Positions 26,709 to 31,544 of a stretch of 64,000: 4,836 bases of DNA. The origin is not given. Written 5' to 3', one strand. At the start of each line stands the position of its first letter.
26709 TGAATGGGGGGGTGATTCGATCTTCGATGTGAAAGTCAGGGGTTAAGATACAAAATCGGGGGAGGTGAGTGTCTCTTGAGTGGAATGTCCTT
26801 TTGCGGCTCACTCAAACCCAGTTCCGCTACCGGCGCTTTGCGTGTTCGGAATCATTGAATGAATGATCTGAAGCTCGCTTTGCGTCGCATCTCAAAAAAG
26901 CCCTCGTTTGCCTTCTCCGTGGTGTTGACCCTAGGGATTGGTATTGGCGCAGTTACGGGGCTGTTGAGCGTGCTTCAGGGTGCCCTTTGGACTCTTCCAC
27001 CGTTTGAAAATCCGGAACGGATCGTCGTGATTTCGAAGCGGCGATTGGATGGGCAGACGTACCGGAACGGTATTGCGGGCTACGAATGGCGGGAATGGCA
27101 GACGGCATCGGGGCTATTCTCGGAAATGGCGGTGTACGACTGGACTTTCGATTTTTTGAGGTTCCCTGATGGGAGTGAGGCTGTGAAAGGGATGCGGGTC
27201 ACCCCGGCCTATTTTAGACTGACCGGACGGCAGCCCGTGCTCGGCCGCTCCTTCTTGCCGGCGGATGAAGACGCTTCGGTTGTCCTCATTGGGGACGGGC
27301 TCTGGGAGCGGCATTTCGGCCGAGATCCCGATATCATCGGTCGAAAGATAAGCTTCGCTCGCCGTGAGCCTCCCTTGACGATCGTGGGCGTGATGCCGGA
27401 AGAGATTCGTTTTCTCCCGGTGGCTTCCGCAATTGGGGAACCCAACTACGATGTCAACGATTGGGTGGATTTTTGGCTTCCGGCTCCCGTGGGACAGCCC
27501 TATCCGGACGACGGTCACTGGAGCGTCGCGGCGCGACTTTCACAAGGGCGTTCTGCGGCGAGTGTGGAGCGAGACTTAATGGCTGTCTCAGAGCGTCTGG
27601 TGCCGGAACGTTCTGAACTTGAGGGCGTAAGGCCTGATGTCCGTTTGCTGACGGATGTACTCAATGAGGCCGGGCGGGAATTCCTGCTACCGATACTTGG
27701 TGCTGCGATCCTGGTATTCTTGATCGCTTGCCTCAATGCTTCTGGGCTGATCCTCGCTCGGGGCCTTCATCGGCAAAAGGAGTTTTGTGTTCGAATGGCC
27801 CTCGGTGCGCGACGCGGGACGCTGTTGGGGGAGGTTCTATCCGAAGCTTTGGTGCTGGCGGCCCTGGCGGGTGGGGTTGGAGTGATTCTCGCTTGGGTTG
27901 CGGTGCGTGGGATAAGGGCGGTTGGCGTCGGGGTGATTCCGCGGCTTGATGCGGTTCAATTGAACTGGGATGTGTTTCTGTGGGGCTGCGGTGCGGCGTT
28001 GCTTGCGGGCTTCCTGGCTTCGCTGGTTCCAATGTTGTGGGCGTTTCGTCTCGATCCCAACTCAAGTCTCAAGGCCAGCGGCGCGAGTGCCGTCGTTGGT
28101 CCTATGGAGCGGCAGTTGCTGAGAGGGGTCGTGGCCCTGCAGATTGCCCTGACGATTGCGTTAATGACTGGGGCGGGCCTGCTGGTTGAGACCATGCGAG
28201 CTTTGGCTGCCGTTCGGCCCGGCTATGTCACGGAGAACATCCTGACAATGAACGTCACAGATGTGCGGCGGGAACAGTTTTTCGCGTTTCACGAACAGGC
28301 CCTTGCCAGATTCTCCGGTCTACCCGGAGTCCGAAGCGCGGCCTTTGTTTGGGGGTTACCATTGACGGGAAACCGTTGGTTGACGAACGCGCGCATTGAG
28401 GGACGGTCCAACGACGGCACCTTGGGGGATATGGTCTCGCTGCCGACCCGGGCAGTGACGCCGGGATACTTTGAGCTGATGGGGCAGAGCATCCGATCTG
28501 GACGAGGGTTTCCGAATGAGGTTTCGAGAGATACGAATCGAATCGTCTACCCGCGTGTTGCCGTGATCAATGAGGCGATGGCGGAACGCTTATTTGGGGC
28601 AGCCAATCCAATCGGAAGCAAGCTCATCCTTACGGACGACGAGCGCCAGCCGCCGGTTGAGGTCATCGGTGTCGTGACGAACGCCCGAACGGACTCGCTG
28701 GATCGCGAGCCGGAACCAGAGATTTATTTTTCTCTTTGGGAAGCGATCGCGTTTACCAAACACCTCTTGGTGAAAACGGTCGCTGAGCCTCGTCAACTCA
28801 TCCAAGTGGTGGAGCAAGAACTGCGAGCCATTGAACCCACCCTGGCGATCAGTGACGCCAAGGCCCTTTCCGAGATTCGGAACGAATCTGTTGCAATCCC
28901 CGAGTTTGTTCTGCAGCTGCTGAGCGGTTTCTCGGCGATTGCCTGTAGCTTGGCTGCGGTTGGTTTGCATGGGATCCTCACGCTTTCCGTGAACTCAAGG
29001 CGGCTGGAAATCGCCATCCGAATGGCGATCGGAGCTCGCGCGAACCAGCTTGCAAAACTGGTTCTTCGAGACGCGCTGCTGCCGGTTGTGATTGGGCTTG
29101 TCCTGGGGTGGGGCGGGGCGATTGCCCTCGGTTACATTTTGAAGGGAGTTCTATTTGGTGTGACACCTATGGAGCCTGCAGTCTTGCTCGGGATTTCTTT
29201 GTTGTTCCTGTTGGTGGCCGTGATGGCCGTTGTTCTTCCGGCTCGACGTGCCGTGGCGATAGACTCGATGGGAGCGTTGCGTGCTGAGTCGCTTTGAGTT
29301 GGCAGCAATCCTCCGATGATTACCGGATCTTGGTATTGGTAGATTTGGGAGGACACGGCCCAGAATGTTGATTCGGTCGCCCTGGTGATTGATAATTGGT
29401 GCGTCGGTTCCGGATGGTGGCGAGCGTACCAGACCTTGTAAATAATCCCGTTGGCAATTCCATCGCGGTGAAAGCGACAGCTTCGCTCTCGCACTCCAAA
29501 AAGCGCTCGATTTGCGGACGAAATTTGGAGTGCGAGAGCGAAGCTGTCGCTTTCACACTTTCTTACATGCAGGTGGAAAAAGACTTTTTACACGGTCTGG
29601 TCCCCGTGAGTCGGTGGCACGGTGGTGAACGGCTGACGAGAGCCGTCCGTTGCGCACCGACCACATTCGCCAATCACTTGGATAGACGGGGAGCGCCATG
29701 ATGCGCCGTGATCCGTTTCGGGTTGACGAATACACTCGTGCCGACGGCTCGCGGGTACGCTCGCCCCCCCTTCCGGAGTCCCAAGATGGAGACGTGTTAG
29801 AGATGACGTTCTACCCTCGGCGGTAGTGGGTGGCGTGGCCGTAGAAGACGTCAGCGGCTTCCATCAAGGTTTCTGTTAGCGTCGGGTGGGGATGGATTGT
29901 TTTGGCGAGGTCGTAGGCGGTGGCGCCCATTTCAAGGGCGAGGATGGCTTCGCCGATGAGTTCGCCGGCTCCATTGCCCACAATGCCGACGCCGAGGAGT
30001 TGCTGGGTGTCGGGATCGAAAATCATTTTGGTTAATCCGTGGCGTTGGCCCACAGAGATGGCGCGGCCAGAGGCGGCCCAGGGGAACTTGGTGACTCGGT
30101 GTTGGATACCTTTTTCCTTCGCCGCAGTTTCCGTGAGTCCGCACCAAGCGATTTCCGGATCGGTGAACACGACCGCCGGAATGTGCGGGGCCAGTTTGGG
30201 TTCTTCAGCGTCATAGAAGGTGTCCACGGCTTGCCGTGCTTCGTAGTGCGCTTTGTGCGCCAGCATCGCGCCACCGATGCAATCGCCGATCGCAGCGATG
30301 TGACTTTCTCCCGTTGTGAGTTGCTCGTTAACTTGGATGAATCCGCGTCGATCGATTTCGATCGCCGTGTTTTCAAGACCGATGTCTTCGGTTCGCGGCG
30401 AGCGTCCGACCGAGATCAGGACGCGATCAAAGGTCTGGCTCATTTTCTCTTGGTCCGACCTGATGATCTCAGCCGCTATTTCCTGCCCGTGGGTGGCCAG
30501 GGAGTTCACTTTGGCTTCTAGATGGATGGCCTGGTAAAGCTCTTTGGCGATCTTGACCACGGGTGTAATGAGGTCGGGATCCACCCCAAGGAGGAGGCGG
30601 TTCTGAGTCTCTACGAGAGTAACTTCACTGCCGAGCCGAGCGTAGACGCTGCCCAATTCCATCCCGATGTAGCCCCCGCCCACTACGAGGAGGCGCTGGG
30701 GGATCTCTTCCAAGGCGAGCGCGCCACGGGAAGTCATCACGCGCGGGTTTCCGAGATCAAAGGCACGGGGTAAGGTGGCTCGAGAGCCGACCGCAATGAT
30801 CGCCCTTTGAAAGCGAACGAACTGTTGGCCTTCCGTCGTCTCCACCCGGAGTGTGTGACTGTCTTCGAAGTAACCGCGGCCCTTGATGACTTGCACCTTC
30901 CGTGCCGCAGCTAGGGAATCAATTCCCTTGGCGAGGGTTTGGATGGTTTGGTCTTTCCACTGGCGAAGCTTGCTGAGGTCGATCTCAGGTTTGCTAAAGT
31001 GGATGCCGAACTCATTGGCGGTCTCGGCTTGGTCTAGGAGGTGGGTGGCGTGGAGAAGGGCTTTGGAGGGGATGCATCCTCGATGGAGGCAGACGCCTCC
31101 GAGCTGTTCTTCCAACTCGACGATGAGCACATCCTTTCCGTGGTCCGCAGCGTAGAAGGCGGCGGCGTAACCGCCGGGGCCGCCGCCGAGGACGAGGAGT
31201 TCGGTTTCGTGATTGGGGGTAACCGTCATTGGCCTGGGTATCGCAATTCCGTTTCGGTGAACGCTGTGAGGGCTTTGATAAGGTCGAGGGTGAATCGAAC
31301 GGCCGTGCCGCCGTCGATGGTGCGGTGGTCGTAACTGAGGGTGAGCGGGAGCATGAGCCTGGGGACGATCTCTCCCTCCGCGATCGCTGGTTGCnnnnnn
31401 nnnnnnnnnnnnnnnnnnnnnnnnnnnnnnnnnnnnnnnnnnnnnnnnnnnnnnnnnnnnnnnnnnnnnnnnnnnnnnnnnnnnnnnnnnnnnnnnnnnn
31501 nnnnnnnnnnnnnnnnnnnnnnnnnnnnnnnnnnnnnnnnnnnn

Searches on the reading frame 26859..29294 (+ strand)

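Call 6: search_protein_families(library=ncbifam, proteins=[window:26859-29294:+], max_evalue=0.01)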
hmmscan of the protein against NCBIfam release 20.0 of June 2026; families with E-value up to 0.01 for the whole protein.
window:26859-29294:+ (812 aa): 3 families
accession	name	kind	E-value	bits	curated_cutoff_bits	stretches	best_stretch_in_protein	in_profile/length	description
TIGR03434.1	ADOP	subfamily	1e-197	658.9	622.3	1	2-810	3-803/803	ADOP family duplicated permease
NF007826.0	PRK10535.1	equivalog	3e-16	58.8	966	2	686-809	522-647/648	macrolide ABC transporter ATP-binding protein/permease MacB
NF038008.1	ABC_perm_DarB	equivalog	0.0013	16.8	700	0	274-470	271-461/777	darobactin export ABC transporter permease subunit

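Call 7: search_protein_families(library=pfam, proteins=[window:26859-29294:+], max_evalue=0.01)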
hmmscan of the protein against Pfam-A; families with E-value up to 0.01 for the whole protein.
window:26859-29294:+ (812 aa): 2 families
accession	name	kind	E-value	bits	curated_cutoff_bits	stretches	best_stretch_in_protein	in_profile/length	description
PF12704.14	MacB_PCD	-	3.7e-34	119.3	27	2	21-240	4-204/207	MacB-like periplasmic core domain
PF02687.27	FtsX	-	7.5e-21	74.8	25.5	2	691-800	3-117/120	FtsX-like permease C-terminal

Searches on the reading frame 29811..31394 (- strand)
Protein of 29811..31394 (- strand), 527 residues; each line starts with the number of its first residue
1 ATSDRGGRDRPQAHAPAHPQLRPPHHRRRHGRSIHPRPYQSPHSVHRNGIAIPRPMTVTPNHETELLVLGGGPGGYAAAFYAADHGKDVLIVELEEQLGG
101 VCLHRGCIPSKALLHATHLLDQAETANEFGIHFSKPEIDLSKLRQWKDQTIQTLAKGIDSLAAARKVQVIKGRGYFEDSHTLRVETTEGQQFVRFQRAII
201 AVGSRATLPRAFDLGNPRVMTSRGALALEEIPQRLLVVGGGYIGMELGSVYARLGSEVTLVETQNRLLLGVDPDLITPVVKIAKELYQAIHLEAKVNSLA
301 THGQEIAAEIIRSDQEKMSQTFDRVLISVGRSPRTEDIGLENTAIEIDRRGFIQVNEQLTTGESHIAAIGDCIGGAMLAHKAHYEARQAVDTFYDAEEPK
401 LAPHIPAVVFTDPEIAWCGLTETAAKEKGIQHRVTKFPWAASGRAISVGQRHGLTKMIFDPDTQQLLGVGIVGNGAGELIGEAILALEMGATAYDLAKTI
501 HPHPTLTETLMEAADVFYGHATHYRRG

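Call 99: search_protein_families(library=pfam, proteins=[window:29811-31394:-], max_evalue=0.001)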
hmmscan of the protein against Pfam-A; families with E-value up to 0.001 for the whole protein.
window:29811-31394:- (527 aa): 10 families
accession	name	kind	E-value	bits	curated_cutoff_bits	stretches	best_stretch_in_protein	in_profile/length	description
PF07992.20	Pyr_redox_2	-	2.5e-58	198.2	26.1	1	65-386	2-291/291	Pyridine nucleotide-disulphide oxidoreductase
PF02852.28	Pyr_redox_dim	-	8.6e-38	129.4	25.3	1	405-514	1-110/110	Pyridine nucleotide-disulphide oxidoreductase, dimerisation domain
PF00070.33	Pyr_redox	-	3.1e-18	66.5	22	1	234-305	1-72/82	Pyridine nucleotide-disulphide oxidoreductase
PF12831.13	FAD_oxidored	-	3.1e-10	40.3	27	1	66-104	2-40/416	FAD dependent oxidoreductase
PF13450.12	NAD_binding_8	-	8.4e-09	36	21.9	1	68-103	1-36/68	NAD(P)-binding Rossmann-like domain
PF01134.28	GIDA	-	7.5e-07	29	22.1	1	67-125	3-58/391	Glucose inhibited division protein A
PF13738.12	Pyr_redox_3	-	8.7e-07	28.9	30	0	233-358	165-292/305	Pyridine nucleotide-disulphide oxidoreductase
PF00890.30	FAD_binding_2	-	2.2e-05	24.3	20.4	1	66-100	2-36/414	FAD binding domain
PF03486.20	HI0933_like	-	9.2e-05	22.4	50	0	65-99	2-36/244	HI0933-like protein Rossmann domain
PF01262.27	AlaDh_PNT_C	-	0.00053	19.9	23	0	232-282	28-78/214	Alanine dehydrogenase/PNT, C-terminal domain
